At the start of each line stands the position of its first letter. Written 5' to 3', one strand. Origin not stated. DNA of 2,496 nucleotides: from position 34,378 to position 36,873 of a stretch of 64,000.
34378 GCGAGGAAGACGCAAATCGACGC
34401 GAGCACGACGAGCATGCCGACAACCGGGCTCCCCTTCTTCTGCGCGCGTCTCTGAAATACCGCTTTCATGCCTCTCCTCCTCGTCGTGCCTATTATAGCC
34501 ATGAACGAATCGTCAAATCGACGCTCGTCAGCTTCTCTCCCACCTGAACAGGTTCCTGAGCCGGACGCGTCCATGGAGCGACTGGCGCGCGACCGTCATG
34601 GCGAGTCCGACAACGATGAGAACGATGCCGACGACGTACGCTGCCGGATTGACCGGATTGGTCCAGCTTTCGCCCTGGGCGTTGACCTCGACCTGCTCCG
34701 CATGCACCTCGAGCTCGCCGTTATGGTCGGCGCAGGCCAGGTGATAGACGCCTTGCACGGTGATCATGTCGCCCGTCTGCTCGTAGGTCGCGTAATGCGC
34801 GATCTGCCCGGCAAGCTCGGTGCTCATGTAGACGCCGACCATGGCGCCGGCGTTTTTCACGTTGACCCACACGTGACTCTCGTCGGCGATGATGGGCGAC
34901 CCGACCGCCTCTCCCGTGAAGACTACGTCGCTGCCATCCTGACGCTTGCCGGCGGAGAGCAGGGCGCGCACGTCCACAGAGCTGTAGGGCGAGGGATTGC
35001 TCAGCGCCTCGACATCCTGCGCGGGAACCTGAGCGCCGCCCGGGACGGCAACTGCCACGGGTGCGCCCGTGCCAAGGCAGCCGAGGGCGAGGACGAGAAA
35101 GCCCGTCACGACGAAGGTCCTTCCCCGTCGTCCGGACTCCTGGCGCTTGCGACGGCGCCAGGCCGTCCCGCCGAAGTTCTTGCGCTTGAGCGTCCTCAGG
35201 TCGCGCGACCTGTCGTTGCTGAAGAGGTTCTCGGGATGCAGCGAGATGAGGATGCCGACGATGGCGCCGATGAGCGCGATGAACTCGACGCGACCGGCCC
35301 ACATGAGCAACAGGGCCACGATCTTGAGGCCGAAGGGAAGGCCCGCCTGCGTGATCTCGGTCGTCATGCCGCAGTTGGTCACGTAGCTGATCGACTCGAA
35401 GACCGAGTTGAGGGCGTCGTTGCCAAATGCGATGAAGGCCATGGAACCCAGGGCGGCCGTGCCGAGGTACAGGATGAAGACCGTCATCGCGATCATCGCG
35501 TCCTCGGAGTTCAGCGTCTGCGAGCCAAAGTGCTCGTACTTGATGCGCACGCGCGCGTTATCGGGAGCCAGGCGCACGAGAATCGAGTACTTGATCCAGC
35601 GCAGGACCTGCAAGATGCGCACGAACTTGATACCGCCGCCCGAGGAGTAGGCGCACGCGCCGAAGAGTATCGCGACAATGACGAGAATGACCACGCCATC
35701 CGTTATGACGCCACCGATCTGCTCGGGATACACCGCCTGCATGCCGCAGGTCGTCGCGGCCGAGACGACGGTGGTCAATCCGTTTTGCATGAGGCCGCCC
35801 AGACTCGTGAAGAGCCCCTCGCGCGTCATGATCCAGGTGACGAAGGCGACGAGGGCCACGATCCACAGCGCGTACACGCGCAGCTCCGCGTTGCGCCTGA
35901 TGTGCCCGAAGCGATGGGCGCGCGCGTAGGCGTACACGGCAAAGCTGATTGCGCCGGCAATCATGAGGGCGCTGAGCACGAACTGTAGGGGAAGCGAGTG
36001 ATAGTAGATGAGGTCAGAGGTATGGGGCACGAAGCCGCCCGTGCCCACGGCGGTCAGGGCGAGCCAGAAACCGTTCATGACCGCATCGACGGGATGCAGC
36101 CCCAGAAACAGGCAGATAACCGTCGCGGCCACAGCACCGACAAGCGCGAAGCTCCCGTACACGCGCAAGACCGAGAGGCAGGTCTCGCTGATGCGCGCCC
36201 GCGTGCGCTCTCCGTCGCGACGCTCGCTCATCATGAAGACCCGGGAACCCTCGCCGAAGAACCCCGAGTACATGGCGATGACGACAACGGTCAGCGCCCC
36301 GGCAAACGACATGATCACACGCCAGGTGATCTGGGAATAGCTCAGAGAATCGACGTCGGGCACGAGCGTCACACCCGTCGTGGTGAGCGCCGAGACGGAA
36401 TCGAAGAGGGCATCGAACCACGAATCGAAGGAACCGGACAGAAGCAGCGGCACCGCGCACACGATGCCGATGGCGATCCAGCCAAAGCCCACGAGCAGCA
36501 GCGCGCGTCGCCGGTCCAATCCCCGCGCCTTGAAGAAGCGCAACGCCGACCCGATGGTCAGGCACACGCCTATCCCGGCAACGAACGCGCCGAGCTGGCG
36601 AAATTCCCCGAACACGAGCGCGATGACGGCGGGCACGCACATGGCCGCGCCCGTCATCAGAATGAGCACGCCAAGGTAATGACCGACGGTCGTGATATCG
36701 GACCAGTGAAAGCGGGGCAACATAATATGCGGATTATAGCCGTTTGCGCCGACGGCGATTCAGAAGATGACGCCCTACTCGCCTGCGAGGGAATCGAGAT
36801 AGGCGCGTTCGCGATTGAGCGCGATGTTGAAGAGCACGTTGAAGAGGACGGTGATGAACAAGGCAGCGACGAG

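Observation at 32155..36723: Two TrkH paralogs each linked to the same uncharacterised extracytoplasmic domain: fused in one, a translationally coupled separate gene in the other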

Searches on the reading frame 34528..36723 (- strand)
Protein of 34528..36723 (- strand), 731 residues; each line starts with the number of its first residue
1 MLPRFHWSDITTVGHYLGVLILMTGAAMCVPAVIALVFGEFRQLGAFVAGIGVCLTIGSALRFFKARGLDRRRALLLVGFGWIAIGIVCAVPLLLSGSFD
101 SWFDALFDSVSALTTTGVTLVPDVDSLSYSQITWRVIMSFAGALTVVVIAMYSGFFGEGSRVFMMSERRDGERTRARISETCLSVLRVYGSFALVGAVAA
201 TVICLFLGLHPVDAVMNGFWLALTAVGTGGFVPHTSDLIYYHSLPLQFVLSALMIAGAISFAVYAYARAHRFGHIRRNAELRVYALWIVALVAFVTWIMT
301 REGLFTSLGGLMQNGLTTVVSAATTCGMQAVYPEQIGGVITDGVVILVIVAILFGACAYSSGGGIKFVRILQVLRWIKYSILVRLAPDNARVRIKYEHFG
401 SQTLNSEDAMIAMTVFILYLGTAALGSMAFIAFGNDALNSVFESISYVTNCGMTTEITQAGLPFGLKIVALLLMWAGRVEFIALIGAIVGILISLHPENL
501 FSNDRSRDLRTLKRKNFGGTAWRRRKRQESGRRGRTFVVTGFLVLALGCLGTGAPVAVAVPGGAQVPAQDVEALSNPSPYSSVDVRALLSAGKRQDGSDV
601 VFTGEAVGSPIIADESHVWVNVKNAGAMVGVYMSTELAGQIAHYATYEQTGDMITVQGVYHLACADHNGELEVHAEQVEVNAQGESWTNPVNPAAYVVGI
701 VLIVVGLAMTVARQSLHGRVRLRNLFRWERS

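Call 4: search_protein_families(library=pfam, proteins=[window:34528-36723:-], max_evalue=1)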
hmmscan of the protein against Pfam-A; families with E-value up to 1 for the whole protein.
window:34528-36723:- (731 aa): 3 families
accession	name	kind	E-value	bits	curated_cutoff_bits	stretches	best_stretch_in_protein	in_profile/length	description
PF02386.22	TrkH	-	8.9e-22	77.7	27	1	47-485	5-487/502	Cation transport protein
PF19139.5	DUF5822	-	0.32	11.3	25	1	472-495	5-28/38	Family of unknown function (DUF5822)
PF00122.25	E1-E2_ATPase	-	0.93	9.4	28.1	0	169-225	102-158/181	E1-E2 ATPase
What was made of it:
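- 35239..36723 (-): TrkH-L, channel core (residues 1-495 of the 731-aa protein). Pfam PF02386, E 9e-22 (call 4).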

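Call 9: search_protein_families(library=ncbifam, proteins=[window:34528-36723:-], max_evalue=1)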
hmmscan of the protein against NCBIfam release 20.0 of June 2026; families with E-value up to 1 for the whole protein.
window:34528-36723:- (731 aa): 4 families
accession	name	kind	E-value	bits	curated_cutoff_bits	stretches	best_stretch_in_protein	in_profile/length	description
TIGR00933.1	2a38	subfamily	1.4e-40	139.7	331.15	1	91-478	4-391/391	TrkH family potassium uptake protein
NF008020.0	PRK10750.1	equivalog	8.5e-28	97.7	866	2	13-395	6-383/483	Trk system potassium transporter TrkH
NF002595.0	PRK02251.2-1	equivalog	0.052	13.8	109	0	679-707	22-50/84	cell division protein CrgA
NF049861.1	SCO2400_fam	subfamily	0.24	12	55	1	508-551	70-113/136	SCO2400 family protein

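Call 16: find_homologous_proteins(query=window:34528-36723:-, max_evalue=1e-10)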
Query window:34528-36723:- (731 aa): 86 proteins with E <= 1e-10 among 8000 candidates.
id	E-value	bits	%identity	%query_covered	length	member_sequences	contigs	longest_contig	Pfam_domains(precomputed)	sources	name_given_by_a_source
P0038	0.0e+0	1574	97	100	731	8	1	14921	PF02386.23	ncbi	-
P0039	0.0e+0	1465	89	100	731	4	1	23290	PF02386.23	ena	-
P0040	0.0e+0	1454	89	100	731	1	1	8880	PF02386.23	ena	-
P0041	0.0e+0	1447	88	100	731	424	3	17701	PF02386.23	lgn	-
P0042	0.0e+0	1444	87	100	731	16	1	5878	PF02386.23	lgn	-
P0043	0.0e+0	1440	89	100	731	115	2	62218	PF02386.23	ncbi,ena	-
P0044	0.0e+0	1437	87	100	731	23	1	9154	PF02386.23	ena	-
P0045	0.0e+0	1119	70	98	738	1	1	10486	PF02386.23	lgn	-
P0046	0.0e+0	1105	68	100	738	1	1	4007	PF02386.23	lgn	-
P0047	0.0e+0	1101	70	99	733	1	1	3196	PF02386.23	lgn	-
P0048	0.0e+0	1074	64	100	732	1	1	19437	PF02386.23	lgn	-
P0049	0.0e+0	1063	66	100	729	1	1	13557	PF02386.23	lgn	-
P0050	0.0e+0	1038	64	100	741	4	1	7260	PF02386.23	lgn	-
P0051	1.7e-297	1007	63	98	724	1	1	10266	PF02386.23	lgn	-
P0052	1.7e-296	1004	64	99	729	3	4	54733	PF02386.23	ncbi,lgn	-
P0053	1.1e-287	975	62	99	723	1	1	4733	PF02386.23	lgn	-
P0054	1.5e-284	964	61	98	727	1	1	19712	PF02386.23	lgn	-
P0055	3.2e-283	960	60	99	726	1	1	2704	PF02386.23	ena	-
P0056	4.0e-277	940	60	98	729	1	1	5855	PF02386.23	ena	-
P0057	9.8e-264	896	61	95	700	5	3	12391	PF02386.23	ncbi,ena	-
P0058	7.2e-262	889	57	96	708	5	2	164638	PF02386.23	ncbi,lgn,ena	-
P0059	3.1e-213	729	48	100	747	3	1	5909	PF02386.23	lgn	-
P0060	4.9e-212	725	50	98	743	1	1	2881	PF02386.23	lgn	-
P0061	1.5e-209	716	47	100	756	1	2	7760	PF02386.23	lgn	-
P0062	2.5e-206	706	48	97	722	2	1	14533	PF02386.23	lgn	-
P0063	4.7e-206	705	46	94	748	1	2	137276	PF02386.23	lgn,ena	-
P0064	7.0e-206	704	46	100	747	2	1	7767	PF02386.23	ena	-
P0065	1.2e-205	704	46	99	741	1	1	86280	PF02386.23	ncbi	-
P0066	1.8e-204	700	47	94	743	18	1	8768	PF02386.23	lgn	-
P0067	4.0e-201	689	47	94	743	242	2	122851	PF02386.23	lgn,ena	-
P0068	2.6e-193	663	45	100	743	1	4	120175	PF02386.23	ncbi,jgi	ncbi:MAG: TrkH family potassium uptake protein [Coriobacteriales bacterium]|jgi:trk system potassium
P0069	2.0e-189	650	42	99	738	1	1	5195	PF02386.23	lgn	-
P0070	2.9e-186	639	45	99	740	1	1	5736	PF02386.23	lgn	-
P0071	8.6e-177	608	44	98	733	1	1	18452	PF02386.23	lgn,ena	-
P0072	4.7e-176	606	42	95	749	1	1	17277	PF02386.23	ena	-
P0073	5.1e-175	602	41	98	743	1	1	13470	PF02386.23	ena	-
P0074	1.9e-172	594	44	94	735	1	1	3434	PF02386.23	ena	-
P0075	2.3e-168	580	42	95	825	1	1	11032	PF02386.23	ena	-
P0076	8.2e-168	578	41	99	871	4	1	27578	PF02386.23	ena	-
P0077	1.1e-167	578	40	99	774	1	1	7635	PF02386.23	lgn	-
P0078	9.4e-167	575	41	94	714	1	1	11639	PF02386.23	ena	-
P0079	1.0e-166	575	40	95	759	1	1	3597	PF02386.23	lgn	-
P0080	6.0e-165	569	42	98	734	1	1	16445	PF02386.23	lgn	-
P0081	5.2e-164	566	42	99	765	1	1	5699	PF02386.23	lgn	-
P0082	2.5e-162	560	41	99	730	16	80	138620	PF02386.23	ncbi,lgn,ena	-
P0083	3.7e-162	560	42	94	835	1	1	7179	PF02386.23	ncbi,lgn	-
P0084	1.0e-161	558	41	95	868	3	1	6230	PF02386.23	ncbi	-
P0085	6.2e-161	556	45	68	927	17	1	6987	PF02386.23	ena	-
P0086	5.8e-160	553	44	68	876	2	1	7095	PF02386.23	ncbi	-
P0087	3.4e-159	550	39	99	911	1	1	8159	PF02386.23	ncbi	-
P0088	6.9e-159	549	42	94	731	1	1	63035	PF02386.23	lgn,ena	-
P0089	2.0e-158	547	39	98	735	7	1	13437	PF02386.23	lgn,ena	-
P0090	7.8e-157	542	45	68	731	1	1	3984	PF02386.23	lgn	-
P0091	1.4e-156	541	40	99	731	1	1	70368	PF02386.23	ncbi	ncbi:MAG: potassium transporter TrkG [Coriobacteriales bacterium]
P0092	1.9e-156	541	40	99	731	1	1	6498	PF02386.23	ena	-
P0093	4.6e-155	536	45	68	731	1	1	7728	PF02386.23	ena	-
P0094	1.6e-154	535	45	68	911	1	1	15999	PF02386.23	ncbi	-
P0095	5.3e-153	530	46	68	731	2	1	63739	PF02386.23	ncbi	ncbi:MAG: potassium transporter TrkG [Coriobacteriales bacterium]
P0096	7.1e-152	526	40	99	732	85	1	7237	PF02386.23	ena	-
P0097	4.6e-151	523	37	98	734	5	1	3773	PF02386.23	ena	-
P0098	1.1e-150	522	40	94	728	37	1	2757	PF02386.23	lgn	-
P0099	6.7e-149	516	39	92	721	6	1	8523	PF02386.23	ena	-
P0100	1.7e-147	511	38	99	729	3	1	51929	PF02386.23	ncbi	-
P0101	1.1e-141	492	39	94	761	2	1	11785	PF02386.23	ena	-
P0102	9.0e-140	486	38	94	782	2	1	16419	PF02386.23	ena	-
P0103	1.3e-103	366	38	79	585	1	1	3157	PF02386.23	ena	-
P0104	1.0e-89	320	35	69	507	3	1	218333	PF02386.23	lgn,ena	-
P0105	8.2e-89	317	35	69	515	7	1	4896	PF02386.23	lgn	-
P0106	1.5e-62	231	35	51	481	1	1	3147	PF02386.23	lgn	-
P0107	1.3e-23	102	29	67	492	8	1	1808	PF02386.23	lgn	-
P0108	1.3e-22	99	26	60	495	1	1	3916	PF02386.23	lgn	-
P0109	1.8e-22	98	27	51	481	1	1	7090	PF02386.23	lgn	-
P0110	1.2e-21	95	29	44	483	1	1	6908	PF02386.23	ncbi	-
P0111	1.7e-21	95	31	50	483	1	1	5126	PF02386.23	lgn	-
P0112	1.3e-20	92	26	46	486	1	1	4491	PF02386.23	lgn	-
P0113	5.2e-20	90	29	35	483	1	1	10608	PF02386.23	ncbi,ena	-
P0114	1.1e-19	89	26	66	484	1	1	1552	PF02386.23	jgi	jgi:trk system potassium uptake protein TrkH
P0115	4.2e-19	87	28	50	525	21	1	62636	PF02386.23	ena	-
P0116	2.2e-18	85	29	45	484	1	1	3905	PF02386.23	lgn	-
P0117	1.1e-17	82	27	46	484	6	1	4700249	PF02386.23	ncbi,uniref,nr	ncbi:TrkH family potassium uptake protein [Marinomonas mediterranea]|uniref:TrkH family potassium up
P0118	2.9e-16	78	27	56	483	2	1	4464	PF02386.23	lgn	-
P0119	3.7e-16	77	25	59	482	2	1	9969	PF02386.23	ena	-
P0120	6.7e-16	76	23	64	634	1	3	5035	PF00571.34,PF02386.23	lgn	-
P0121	4.8e-15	74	26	39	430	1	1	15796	PF02080.27,PF02386.23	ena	-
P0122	1.5e-14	72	28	46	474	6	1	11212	PF02386.23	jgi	jgi:trk system potassium uptake protein TrkH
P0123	1.7e-13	68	26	48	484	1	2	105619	PF02386.23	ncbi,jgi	jgi:trk system potassium uptake protein TrkH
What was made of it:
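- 35239..36723 (-): About 65 orthologue clusters of 700-927 aa exist (call 16).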

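Call 57: find_encoding_contigs(protein=P0076, flank=5000, max_places=2)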
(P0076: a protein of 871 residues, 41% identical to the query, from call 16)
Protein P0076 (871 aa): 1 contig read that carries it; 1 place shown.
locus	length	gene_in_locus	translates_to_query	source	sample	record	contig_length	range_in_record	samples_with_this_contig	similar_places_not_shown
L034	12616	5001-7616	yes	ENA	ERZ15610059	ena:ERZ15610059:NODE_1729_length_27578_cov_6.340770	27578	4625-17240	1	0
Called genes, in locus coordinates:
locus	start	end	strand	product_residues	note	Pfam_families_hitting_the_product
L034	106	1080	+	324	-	PF00226:DnaJ, PF01556:DnaJ_C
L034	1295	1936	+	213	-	PF00376:MerR, PF13411:MerR_1, PF13591:MerR_2 (weak)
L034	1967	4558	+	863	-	PF02861:Clp_N, PF23569:NBD_SMAX1, PF00004:AAA, PF17871:AAA_lid_9, PF00004:AAA, PF07724:AAA_2, PF07728:AAA_5, PF10431:ClpB_D2-small, +9 more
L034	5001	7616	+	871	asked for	PF02386:TrkH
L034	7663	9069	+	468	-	-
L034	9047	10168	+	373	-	-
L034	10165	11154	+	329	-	PF03193:RsgA_GTPase, PF01926:MMR_HSR1 (weak)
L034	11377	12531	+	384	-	PF01551:Peptidase_M23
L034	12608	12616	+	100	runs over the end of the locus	PF01250:Ribosomal_S6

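Call 58: find_encoding_contigs(protein=P0068, flank=5000, max_places=2)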
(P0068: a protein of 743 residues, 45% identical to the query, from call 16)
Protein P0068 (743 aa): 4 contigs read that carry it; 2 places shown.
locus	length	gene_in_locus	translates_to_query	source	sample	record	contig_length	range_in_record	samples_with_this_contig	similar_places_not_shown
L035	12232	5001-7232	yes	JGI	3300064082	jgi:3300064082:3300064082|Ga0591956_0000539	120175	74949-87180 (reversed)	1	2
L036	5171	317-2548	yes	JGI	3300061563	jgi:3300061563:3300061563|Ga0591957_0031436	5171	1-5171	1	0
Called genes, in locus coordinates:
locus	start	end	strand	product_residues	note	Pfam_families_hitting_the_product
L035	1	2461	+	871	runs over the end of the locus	PF02861:Clp_N, PF23569:NBD_SMAX1, PF00004:AAA, PF17871:AAA_lid_9, PF00004:AAA, PF07724:AAA_2, PF07728:AAA_5, PF10431:ClpB_D2-small, +10 more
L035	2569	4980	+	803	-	PF00122:E1-E2_ATPase, PF00702:Hydrolase, PF08282:Hydrolase_3 (weak)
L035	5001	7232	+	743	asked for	PF02386:TrkH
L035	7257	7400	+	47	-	-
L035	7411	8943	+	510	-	PF02386:TrkH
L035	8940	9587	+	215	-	-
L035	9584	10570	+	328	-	PF03193:RsgA_GTPase, PF04548:AIG1 (faint), PF00005:ABC_tran (weak)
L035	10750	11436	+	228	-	PF12804:NTP_transf_3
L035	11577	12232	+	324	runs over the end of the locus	PF11449:ArsP_2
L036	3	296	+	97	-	?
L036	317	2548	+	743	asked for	PF02386:TrkH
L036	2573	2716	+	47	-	-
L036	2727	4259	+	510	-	PF02386:TrkH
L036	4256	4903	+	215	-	-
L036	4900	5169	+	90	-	?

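Call 60: predict_structure(alignment_id=A3)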
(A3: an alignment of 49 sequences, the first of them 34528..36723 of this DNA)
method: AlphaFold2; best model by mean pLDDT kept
length: 731 residues; sequences in the alignment: 49
mean_pLDDT: 79.9   pTM: 0.81
mean pLDDT of the five models: 79.9, 77.4, 74.4, 73.3, 71.4
residues with pLDDT >= 90: 279; 70-90: 288; 50-70: 86; < 50: 78
segments of 3 or more residues with pLDDT < 50: 157-174, 500-502, 516-519, 526-538, 551-577, 725-731
pLDDT, mean of each block of 10 residues (from residue 1): 67 90 94 94 95 95 83 79 92 89 93 91 89 95 87 58 43 56 87 96 95 95 94 89 93 92 82 82 89 87 79 87 90 79 88 82 81 78 65 59 67 81 91 90 92 83 89 80 68 63 55 52 47 47 55 37 36 51 85 85 93 92 90 94 91 94 83 92 87 92 94 74 47 34
secondary structure, 60 per line:
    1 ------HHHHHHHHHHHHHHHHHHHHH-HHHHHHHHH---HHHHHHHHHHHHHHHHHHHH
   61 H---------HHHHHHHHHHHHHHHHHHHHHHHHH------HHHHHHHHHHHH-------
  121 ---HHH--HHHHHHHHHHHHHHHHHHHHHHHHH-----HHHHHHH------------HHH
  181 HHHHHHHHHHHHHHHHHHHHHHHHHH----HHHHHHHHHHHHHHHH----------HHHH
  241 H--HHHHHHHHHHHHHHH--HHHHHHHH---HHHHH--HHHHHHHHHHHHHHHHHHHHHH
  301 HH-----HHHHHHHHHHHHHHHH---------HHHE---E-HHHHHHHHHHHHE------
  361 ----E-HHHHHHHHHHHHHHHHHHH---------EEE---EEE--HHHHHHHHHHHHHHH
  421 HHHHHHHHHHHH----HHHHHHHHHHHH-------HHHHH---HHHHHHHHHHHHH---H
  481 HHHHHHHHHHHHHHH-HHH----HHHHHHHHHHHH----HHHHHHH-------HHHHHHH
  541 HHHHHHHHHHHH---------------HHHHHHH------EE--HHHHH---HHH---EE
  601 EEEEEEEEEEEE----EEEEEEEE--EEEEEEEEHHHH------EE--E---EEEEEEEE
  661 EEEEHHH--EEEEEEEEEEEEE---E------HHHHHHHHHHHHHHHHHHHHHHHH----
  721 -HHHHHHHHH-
elements in order (helices of 4 or more, strands of 3 or more residues): H7-27 H29-37 H41-61 H71-95 H102-113 H129-153 H159-165 H178-206 H211-226 H237-241 H244-258 H261-268 H272-276 H279-302 H308-323 H342-353 H367-385 E395-397 E401-403 H406-432 H437-448 H456-460 H464-476 H480-495 H504-515 H520-526 H534-552 H568-574 H585-589 E599-612 E617-624 E627-634 H635-638 E653-664 E670-682 H693-716 H722-730
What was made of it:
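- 35239..36723 (-): AlphaFold pLDDT is mostly 80-95 (call 60).
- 34993..35238 (-): TrkH-L basic cytoplasmic linker and connector helix TM11 (residues 496-577; helix 534-552). Read from the sequence (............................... followed by a hydrophobic stretch). pLDDT is low, 36-55 (call 60).
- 34528..34653 (-): TrkH-L C-terminal anchor helix TM12 and basic tail (residues 691-731). Helix 693-716 with pLDDT 92-94 (call 60).
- Checked: The architecture of the extension is confirmed by the full-length AlphaFold model (call 60): basic linker, helix 534-552, beta domain 599-682, helix 693-716.
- Full-length TrkH-L model: pTM 0.81, with the OB domain and TM12 at pLDDT 85-94 but TM11 at about 50 (call 60). 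High pLDDT of the anchor helix in the fused protein (call 60).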

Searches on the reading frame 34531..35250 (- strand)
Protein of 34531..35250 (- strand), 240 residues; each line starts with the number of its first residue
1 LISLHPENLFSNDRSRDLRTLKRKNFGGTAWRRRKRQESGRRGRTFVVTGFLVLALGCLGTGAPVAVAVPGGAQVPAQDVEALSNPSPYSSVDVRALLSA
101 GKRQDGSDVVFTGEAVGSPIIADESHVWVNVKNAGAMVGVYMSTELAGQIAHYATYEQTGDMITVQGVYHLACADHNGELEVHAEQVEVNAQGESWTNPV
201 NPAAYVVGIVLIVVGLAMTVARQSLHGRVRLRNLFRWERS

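Call 10: find_homologous_proteins(query=window:34531-35250:-, max_evalue=0.001)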
Query seq(240 aa) (240 aa): 1 proteins with E <= 0.001 among 1775 candidates.
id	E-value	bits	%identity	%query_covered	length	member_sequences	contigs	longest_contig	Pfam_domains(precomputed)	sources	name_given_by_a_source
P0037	1.5e-118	413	76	100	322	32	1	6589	-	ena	-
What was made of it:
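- Tried and rejected: The word-indexed protein search with the C-terminal extension alone found only one fragment (call 10), which at first suggested the fusion was very rare.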
